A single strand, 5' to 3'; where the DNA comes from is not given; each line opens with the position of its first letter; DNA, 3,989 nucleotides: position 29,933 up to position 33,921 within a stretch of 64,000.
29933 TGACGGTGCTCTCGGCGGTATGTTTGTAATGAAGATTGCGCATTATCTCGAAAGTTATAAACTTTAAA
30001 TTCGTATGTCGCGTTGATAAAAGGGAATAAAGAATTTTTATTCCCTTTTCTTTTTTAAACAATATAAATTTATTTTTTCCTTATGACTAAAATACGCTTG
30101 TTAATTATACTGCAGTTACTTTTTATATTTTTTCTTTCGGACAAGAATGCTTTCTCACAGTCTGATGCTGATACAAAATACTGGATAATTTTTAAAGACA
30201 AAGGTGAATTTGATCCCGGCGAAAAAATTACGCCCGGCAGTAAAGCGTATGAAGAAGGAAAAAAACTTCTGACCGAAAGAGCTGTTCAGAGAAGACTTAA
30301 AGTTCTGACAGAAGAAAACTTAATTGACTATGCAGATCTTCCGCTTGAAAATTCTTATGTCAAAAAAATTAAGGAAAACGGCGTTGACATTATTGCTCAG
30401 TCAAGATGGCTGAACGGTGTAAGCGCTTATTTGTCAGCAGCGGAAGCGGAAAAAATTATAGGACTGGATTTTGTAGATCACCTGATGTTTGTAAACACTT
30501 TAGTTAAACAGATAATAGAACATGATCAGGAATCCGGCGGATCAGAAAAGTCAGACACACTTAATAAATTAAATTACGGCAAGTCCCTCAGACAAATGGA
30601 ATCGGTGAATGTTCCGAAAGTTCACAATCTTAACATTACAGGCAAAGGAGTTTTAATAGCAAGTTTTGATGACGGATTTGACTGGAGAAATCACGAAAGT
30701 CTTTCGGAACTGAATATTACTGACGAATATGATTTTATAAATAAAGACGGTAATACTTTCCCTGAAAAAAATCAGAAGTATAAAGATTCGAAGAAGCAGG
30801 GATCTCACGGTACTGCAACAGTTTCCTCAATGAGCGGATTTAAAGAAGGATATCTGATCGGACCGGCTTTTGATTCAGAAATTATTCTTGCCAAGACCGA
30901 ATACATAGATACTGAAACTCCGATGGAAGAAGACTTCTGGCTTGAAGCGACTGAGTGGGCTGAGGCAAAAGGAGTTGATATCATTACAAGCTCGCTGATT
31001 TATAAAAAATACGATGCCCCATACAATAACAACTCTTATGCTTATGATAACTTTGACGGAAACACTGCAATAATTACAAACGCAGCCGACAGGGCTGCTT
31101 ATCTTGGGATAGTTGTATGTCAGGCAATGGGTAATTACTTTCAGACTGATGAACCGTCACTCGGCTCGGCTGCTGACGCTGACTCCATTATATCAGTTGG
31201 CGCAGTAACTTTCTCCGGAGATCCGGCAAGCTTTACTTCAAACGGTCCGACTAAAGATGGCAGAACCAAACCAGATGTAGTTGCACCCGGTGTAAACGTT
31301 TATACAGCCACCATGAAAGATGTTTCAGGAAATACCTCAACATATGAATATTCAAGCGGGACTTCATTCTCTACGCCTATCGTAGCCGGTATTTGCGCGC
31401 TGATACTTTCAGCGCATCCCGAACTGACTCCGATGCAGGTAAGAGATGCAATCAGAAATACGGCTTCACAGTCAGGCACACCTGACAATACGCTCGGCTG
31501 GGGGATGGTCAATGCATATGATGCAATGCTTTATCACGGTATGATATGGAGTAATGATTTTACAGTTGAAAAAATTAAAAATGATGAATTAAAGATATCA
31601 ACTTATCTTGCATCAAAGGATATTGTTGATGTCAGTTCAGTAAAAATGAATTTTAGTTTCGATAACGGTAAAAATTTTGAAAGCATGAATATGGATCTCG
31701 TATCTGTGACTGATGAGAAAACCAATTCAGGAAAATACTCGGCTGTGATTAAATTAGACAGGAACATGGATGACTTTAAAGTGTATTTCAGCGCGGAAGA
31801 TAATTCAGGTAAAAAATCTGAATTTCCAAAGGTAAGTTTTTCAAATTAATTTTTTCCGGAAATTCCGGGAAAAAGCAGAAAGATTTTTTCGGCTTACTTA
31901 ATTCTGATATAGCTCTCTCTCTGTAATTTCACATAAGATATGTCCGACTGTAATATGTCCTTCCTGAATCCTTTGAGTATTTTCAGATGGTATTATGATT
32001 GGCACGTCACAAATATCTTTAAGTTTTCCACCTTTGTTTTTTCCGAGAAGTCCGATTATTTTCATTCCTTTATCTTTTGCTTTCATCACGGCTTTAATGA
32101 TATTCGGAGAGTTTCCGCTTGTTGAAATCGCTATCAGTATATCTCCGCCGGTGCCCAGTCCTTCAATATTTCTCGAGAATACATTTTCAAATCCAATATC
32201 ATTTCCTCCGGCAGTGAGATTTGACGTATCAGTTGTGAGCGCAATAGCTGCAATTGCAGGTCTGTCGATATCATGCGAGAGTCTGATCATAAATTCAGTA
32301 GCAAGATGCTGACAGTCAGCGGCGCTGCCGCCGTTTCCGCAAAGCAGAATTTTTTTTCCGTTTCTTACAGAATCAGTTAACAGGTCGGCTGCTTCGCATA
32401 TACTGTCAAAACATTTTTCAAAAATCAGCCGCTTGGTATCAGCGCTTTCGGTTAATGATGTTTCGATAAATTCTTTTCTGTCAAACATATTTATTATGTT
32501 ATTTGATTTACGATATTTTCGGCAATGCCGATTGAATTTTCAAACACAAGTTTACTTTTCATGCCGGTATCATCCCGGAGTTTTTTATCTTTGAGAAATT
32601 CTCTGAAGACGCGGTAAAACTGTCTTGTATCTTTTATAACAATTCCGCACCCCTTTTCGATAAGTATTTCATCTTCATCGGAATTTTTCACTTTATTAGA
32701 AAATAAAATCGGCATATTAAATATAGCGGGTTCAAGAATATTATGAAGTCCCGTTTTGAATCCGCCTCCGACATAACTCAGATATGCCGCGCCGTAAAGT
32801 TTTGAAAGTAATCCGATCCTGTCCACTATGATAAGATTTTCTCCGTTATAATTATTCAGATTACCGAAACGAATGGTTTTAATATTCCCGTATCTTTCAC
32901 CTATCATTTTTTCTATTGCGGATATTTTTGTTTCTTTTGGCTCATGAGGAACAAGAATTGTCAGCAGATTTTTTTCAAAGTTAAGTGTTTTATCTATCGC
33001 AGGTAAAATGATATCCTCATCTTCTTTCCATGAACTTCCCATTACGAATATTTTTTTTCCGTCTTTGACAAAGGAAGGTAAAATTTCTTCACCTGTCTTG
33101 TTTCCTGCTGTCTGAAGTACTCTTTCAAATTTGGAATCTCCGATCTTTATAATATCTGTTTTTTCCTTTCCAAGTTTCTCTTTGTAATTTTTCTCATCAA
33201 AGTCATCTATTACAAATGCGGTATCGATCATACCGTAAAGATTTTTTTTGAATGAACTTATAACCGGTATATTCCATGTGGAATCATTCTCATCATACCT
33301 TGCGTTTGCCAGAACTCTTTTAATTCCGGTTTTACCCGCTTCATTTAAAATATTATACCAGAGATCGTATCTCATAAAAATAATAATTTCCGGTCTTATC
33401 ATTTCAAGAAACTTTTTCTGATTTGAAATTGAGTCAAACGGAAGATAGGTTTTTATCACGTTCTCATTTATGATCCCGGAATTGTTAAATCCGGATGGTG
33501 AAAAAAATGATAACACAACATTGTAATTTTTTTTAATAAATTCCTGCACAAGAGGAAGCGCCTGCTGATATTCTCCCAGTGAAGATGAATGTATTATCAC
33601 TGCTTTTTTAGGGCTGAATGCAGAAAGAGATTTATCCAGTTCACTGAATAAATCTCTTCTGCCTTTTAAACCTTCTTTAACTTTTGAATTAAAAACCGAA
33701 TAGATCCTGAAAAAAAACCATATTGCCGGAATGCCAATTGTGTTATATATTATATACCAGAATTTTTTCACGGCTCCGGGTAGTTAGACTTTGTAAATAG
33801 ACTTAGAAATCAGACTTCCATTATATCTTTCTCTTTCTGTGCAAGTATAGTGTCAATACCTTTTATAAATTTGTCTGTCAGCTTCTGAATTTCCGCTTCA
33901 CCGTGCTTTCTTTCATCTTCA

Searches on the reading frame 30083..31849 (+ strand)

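Call 91: search_protein_families(library=pfam, proteins=[window:30083-31849:+], max_evalue=0.0001)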
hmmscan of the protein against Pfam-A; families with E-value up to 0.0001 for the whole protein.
window:30083-31849:+ (588 aa): 1 family
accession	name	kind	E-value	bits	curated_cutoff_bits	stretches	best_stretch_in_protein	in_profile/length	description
PF00082.27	Peptidase_S8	-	3.7e-43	148.3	21.8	1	187-474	1-288/288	Subtilase family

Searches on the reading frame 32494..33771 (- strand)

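Call 92: search_protein_families(library=pfam, proteins=[window:32494-33771:-], max_evalue=0.0001)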
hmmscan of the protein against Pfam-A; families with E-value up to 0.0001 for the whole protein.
window:32494-33771:- (425 aa): 1 family
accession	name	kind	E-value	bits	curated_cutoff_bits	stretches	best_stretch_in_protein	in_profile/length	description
PF04413.22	Glycos_transf_N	-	2.4e-30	105.8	23.9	1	53-216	14-178/179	3-Deoxy-D-manno-octulosonic-acid transferase (kdotransferase)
